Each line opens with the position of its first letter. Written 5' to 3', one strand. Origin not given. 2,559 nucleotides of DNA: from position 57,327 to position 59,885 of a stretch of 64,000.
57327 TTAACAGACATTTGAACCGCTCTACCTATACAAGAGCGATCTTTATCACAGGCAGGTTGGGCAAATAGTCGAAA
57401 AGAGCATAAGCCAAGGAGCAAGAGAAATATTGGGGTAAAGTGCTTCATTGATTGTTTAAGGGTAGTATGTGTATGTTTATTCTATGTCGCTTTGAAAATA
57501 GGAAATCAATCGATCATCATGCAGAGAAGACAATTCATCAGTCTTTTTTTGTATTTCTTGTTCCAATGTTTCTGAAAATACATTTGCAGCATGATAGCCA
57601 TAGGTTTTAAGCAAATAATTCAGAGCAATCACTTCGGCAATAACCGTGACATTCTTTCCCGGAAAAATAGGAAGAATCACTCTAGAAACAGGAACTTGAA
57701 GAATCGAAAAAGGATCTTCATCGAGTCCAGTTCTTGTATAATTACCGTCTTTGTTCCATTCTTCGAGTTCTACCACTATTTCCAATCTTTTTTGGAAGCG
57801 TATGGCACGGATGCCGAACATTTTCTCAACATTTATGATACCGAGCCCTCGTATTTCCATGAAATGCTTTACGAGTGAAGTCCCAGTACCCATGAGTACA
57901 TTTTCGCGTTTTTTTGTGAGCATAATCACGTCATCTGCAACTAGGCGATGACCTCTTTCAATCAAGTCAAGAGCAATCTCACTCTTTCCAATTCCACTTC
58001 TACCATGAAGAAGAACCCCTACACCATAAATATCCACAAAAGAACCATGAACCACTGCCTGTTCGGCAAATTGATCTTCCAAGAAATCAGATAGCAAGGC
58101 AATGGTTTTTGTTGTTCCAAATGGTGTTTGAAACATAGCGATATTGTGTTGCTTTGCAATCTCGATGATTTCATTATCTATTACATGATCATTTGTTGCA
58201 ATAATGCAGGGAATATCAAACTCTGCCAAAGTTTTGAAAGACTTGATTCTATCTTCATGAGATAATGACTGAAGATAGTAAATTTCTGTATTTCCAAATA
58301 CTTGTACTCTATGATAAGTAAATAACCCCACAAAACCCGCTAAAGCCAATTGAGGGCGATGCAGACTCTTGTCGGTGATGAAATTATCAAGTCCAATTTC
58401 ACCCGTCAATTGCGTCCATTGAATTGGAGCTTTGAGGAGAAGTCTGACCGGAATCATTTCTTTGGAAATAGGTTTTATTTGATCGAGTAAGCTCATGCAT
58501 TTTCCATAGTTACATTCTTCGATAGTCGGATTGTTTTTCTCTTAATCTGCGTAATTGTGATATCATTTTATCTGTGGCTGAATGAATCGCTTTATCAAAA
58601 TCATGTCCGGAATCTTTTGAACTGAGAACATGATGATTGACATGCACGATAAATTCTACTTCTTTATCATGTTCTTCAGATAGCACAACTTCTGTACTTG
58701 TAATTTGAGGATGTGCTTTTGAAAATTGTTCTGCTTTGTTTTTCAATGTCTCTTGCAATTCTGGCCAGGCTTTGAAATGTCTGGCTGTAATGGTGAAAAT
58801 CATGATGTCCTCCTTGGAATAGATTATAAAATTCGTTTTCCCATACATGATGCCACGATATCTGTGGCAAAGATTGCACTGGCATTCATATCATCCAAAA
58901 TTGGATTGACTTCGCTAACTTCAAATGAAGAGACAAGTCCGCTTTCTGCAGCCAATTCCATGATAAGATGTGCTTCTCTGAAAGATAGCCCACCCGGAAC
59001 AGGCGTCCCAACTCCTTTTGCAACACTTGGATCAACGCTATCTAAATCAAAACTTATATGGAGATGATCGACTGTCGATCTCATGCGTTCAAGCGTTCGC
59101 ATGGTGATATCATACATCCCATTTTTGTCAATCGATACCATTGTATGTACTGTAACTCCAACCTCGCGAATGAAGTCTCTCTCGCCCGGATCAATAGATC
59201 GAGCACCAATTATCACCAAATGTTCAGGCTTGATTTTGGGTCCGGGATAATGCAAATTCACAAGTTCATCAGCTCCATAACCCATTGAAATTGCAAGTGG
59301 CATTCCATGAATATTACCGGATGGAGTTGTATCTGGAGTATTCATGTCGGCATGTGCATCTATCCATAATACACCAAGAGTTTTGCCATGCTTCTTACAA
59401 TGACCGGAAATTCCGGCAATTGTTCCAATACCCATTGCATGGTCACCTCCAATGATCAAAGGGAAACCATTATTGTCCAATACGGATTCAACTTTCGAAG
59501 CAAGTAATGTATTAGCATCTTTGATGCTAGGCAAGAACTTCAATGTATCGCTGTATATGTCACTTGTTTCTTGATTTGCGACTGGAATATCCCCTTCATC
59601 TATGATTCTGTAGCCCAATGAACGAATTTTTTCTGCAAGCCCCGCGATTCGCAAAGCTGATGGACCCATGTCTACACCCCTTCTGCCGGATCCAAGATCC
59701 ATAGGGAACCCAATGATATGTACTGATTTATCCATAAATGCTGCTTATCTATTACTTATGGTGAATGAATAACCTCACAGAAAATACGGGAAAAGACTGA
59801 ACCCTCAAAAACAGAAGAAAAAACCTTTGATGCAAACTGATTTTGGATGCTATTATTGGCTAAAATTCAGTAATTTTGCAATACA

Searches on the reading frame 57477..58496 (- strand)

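Call 3: search_protein_families(library=pfam, proteins=[window:57477-58496:-])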
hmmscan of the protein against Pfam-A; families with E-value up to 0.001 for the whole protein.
window:57477-58496:- (339 aa): 3 families
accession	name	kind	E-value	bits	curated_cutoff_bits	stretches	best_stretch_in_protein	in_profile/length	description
PF07475.17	Hpr_kinase_C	-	1.7e-63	213.7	33.3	1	142-309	2-169/171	HPr Serine kinase C-terminal domain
PF02603.21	Hpr_kinase_N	-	1.4e-30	106.3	24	1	26-139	11-125/125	HPr Serine kinase N terminus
PF07085.17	DRTGG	-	0.00011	22.4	25.2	1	82-136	49-103/105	DRTGG domain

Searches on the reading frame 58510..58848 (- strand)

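Call 3: search_protein_families(library=pfam, proteins=[window:58510-58848:-])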
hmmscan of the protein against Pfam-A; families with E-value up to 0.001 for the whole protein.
window:58510-58848:- (112 aa): 1 family
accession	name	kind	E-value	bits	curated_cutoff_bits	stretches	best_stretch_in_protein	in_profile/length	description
PF02482.25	Ribosomal_S30AE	-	1.1e-15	58.6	23.7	1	19-106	2-87/88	Sigma 54 modulation protein / S30EA ribosomal protein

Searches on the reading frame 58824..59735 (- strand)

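Call 3: search_protein_families(library=pfam, proteins=[window:58824-59735:-])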
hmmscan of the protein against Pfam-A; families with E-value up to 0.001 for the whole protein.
window:58824-59735:- (303 aa): 1 family
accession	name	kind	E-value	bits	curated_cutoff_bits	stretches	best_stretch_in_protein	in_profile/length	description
PF00491.26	Arginase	-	3.4e-73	247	22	1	4-298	2-279/280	Arginase family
